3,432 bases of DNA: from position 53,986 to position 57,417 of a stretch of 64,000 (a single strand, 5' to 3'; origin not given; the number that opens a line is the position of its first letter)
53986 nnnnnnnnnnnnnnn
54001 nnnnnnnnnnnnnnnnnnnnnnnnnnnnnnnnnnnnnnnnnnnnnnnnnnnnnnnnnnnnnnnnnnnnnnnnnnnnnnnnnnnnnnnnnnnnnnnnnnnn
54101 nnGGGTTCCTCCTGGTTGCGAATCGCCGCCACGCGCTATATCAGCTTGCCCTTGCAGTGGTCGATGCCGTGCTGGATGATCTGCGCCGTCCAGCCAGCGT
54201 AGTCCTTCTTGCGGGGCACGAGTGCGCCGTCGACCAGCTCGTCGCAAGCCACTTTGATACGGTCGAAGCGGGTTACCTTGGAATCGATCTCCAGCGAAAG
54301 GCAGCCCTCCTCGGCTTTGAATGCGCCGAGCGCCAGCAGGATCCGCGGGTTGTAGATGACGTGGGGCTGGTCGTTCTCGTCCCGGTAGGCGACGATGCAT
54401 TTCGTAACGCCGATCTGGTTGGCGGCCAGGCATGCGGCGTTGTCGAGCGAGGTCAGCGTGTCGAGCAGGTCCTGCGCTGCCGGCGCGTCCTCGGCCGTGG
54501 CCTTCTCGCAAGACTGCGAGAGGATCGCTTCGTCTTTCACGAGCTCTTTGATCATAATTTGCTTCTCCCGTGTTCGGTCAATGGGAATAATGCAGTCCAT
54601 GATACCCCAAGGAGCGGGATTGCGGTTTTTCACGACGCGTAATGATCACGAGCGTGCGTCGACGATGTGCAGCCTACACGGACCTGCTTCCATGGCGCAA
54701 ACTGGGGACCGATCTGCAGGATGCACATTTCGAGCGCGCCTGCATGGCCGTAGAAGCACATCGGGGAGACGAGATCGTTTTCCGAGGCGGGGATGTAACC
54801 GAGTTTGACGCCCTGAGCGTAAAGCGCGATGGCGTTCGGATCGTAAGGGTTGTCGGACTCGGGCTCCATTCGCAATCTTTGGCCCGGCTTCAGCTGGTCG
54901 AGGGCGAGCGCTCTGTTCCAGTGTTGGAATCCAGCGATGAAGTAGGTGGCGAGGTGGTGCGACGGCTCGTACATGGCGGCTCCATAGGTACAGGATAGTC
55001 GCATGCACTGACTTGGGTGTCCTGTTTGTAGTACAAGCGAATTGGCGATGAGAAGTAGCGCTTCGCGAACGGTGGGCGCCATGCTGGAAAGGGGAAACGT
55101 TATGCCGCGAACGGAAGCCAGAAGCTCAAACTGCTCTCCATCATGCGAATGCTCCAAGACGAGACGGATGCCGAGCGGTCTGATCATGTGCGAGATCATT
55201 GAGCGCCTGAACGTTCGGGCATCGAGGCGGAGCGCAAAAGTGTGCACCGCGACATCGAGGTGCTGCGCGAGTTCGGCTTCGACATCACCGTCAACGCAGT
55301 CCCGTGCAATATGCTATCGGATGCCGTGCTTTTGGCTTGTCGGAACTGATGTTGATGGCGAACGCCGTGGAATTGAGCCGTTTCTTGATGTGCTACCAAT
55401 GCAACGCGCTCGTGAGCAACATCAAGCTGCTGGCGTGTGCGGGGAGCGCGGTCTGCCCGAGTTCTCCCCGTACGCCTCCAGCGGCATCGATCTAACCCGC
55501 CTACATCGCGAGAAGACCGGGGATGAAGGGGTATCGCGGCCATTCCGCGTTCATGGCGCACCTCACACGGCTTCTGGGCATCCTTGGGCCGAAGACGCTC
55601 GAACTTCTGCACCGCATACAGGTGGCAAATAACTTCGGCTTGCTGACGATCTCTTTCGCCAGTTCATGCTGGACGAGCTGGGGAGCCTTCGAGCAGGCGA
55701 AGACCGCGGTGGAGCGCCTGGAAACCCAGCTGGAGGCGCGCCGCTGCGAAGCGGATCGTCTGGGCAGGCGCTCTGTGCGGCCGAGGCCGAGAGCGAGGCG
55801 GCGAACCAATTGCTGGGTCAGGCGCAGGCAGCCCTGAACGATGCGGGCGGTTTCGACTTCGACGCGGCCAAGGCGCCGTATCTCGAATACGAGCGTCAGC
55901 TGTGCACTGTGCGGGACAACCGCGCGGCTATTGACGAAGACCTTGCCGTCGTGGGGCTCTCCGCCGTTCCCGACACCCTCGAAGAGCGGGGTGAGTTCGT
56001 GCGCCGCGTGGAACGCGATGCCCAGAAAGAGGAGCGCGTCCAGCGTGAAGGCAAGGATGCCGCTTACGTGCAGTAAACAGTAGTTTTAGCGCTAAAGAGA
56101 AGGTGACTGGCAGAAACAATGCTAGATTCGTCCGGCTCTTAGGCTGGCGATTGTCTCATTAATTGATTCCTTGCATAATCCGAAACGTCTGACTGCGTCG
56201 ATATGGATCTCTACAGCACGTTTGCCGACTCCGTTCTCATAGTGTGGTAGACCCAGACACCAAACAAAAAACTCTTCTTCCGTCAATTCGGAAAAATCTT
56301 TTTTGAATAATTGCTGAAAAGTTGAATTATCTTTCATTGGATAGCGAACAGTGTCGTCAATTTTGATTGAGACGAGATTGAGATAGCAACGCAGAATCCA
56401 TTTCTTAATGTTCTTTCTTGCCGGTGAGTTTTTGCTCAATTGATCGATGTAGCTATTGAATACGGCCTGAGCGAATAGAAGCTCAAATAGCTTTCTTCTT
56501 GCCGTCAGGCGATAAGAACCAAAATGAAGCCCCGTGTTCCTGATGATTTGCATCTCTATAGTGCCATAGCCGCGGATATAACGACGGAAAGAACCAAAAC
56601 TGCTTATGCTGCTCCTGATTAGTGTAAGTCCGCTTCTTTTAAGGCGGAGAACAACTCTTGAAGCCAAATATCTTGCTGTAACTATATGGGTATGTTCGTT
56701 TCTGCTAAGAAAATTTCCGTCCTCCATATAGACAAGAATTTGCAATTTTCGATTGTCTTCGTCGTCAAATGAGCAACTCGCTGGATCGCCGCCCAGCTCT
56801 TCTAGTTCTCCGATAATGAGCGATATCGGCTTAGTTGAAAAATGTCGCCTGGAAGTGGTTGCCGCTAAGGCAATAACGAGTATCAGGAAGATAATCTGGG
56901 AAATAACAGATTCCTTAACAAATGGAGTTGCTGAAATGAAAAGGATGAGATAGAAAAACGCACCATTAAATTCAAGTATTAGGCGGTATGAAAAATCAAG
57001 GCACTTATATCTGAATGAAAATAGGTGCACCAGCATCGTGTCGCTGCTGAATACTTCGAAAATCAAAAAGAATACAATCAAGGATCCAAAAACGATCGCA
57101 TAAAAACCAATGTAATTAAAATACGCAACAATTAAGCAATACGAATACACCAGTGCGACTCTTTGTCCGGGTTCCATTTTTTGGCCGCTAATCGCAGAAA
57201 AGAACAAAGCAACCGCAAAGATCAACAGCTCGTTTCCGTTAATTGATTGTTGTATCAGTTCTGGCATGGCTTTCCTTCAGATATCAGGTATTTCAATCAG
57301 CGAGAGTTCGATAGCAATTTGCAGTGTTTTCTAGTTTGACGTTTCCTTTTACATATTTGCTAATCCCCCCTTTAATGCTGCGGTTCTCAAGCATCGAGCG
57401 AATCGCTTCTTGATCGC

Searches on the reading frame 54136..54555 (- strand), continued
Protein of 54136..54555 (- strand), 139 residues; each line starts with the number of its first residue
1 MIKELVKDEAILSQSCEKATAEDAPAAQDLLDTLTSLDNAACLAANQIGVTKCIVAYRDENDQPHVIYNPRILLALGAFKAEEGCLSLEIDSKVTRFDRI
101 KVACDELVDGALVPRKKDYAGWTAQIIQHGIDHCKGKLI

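Call 43: find_encoding_contigs(protein=P0129, flank=8000, max_places=3)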
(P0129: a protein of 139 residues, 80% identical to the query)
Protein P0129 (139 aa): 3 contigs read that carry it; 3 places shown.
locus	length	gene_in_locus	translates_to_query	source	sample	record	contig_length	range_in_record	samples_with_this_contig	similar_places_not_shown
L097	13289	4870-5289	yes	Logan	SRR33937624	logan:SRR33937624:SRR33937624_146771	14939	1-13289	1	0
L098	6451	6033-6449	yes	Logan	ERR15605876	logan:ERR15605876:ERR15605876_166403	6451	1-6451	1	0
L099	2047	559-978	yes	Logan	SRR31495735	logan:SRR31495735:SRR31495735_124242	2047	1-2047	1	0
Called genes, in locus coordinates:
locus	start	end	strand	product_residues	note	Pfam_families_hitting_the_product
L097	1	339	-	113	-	?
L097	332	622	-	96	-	PF13560:HTH_31 (weak), PF01381:HTH_3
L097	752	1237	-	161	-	PF04266:ASCH (weak)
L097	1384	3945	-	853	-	PF03235:GmrSD_N, PF07510:GmrSD_C, PF18755:RAMA, PF14088:DUF4268 (weak)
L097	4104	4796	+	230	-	-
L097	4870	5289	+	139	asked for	PF01327:Pep_deformylase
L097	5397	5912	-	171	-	-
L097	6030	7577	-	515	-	PF00196:GerE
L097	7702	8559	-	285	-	PF04976:DmsC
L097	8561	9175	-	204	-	PF13247:Fer4_11, PF12838:Fer4_7, PF13187:Fer4_9 (weak), PF25160:LdpA_Fe-S-bd (weak), PF12797:Fer4_2, PF00037:Fer4, PF12837:Fer4_6 (weak), PF13237:Fer4_10 (weak), +3 more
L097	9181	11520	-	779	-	PF04879:Molybdop_Fe4S4 (weak), PF00384:Molybdopterin, PF01568:Molydop_binding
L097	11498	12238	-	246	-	PF01794:Ferric_reduct (weak)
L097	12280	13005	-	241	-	PF02613:Nitrate_red_del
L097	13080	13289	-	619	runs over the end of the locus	?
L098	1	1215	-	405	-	?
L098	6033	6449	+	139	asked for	PF01327:Pep_deformylase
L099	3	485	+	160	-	?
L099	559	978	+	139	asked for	PF01327:Pep_deformylase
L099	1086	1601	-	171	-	-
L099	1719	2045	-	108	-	?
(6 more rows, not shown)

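Call 76: search_protein_families(library=padloc, proteins=[window:54136-54555:-], max_evalue=0.001)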
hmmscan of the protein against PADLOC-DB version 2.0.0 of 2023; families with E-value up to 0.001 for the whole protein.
window:54136-54555:- (139 aa): 0 families

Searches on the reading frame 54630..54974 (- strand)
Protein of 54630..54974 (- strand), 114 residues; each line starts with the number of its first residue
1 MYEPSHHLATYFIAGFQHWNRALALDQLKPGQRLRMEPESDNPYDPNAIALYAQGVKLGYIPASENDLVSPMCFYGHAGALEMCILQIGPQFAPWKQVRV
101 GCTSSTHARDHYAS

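Call 3: search_protein_families(library=pfam, proteins=[window:54630-54974:-], max_evalue=0.01)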
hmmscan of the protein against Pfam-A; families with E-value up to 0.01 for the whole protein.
window:54630-54974:- (114 aa): 1 family
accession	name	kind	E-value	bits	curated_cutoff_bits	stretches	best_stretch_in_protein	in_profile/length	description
PF08797.16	HIRAN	-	5.2e-12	45.9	24.7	1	11-78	6-71/96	HIRAN domain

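Call 4: search_protein_families(library=ncbifam, proteins=[window:54630-54974:-], max_evalue=0.01)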
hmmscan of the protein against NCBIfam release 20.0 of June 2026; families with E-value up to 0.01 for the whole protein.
window:54630-54974:- (114 aa): 0 families

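Call 53: search_dna_similar(query=window:54630-54974:-, collection=phages, mode=protein, max_evalue=0.001, max_rows=15)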
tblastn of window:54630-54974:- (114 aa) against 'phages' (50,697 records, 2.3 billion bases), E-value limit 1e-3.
Records with a match: 2; places in all: 2; records where one place covers at least 80% of the query: 0.
Best place of each record, by identity: <60% 2.
By first word of the organism name: Xanthomonas 2.
By host as written in the record: Xanthomonas translucens pv. translucens (DSM 18974) 2.
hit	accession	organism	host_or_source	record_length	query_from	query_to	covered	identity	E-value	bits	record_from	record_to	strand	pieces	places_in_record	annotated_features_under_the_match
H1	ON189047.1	Xanthomonas phage Mallos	Xanthomonas translucens pv. translucens ...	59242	8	70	55%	35.9%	7e-4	43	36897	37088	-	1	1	putative nucleic acid binding protein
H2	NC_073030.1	Xanthomonas phage Mallos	Xanthomonas translucens pv. translucens ...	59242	8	70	55%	35.9%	7e-4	43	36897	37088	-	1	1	putative nucleic acid binding protein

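Call 76: search_protein_families(library=padloc, proteins=[window:54630-54974:-], max_evalue=0.001)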
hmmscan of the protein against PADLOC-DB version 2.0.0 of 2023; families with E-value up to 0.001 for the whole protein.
window:54630-54974:- (114 aa): 5 families
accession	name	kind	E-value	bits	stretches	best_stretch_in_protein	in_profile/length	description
PDLC04347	PDC-M03B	-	1.1e-13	49.3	1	9-111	128-230/245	-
PDLC04352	PDC-M03B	-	2e-11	41.9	1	9-103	134-227/250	-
PDLC04349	PDC-M03B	-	1.6e-07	29.2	1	10-63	131-190/232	-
PDLC04348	PDC-M03B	-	2.7e-06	25.3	1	7-95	128-218/248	-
PDLC04351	PDC-M03B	-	4.3e-06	24.4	1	11-68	133-194/255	-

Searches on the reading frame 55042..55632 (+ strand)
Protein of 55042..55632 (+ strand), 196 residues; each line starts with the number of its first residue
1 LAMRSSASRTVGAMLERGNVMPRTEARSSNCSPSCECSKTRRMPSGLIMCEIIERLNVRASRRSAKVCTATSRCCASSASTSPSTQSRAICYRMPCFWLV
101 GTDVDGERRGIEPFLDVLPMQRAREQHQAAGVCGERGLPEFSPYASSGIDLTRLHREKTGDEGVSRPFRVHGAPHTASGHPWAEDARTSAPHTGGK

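Call 71: search_protein_families(library=pfam, proteins=[window:55042-55632:+], max_evalue=0.1)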
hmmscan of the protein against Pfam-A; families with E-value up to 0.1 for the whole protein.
window:55042-55632:+ (196 aa): 0 families

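Call 76: search_protein_families(library=padloc, proteins=[window:55042-55632:+], max_evalue=0.001)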
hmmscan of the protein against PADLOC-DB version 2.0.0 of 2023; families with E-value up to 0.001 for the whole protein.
window:55042-55632:+ (196 aa): 0 families

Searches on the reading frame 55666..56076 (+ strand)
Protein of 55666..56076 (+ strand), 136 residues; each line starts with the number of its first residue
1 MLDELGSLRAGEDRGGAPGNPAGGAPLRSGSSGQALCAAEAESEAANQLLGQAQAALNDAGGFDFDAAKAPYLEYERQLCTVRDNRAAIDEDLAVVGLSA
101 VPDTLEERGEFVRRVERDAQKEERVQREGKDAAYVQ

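Call 71: search_protein_families(library=pfam, proteins=[window:55666-56076:+], max_evalue=0.1)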
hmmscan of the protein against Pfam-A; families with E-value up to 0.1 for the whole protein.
window:55666-56076:+ (136 aa): 0 families

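Call 76: search_protein_families(library=padloc, proteins=[window:55666-56076:+], max_evalue=0.001)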
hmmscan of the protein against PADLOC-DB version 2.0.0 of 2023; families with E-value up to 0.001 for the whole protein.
window:55666-56076:+ (136 aa): 1 family
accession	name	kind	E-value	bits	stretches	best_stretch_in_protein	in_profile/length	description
PDLC00518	JetC1|JetC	-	0.00033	16.6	1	35-131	327-422/1112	DUF3584 domain; MukB-like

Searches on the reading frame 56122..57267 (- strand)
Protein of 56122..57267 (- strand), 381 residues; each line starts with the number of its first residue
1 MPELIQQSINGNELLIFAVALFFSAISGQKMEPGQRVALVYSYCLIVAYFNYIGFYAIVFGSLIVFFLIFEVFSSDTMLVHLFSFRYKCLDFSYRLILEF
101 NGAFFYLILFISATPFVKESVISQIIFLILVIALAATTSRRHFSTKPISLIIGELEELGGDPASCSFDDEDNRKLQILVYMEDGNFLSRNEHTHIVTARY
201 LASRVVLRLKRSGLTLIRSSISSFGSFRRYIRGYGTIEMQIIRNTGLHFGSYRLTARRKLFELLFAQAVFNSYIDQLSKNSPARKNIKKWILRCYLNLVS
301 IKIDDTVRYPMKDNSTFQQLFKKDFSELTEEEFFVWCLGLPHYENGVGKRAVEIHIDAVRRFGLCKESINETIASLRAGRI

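Call 3: search_protein_families(library=pfam, proteins=[window:56122-57267:-], max_evalue=0.01)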
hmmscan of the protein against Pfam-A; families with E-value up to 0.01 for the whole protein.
window:56122-57267:- (381 aa): 1 family
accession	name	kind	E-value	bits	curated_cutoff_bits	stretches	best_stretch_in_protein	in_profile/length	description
PF00912.28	Transgly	-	8.1e-05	22.6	27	1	227-334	59-145/178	Transglycosylase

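Call 76: search_protein_families(library=padloc, proteins=[window:56122-57267:-], max_evalue=0.001)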
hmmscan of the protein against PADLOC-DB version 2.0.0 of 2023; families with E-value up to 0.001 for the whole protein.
window:56122-57267:- (381 aa): 0 families

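Call 84: search_protein_families(library=ncbifam, proteins=[window:56122-57267:-], max_evalue=0.00001)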
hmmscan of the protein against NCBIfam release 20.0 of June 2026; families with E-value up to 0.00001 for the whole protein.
window:56122-57267:- (381 aa): 0 families
